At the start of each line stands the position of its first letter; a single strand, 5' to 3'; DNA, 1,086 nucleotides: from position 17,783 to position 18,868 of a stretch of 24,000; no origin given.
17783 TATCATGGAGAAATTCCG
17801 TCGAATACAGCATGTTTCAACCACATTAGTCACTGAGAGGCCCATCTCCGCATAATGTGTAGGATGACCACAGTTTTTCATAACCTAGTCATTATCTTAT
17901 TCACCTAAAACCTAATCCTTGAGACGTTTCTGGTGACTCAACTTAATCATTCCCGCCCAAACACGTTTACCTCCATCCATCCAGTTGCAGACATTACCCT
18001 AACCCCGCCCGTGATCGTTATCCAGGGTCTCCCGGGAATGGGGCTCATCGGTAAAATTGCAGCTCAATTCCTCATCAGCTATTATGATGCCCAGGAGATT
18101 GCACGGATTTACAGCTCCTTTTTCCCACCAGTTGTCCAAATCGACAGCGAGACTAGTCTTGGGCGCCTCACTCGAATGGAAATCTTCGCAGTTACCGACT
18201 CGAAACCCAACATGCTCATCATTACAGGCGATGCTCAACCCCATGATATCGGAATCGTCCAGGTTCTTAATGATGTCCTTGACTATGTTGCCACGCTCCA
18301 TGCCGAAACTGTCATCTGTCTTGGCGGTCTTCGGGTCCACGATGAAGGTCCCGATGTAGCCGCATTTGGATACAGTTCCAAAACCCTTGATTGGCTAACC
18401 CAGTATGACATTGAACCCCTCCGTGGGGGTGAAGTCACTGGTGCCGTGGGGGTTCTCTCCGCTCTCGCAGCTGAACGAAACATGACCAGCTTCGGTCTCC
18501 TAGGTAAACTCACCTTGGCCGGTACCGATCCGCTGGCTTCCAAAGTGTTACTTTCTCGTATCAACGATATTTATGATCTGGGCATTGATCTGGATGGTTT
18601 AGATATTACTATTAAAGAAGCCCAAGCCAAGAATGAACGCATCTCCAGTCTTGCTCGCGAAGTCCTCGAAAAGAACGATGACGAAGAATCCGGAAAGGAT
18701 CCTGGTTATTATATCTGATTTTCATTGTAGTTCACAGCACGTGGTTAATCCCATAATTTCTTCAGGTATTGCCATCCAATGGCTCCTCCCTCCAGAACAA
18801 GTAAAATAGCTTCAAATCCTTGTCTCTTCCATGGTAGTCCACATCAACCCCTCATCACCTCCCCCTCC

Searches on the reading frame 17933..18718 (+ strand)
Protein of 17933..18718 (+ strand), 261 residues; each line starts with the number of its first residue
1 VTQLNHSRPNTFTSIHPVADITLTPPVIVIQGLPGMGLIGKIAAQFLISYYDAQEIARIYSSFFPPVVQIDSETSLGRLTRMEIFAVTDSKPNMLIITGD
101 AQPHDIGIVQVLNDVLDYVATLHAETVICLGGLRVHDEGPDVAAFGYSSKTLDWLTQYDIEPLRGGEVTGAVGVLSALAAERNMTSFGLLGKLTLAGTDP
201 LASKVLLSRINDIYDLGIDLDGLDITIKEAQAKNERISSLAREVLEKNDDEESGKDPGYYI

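Call 87: search_protein_families(library=pfam, proteins=[window:17933-18718:+], max_evalue=0.001)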
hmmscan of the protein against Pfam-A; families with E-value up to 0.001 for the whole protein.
window:17933-18718:+ (261 aa): 1 family
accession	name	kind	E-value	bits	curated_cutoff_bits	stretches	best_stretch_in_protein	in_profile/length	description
PF09754.15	PAC2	-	8.5e-30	104.6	25.8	1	30-233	2-210/215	PAC2 family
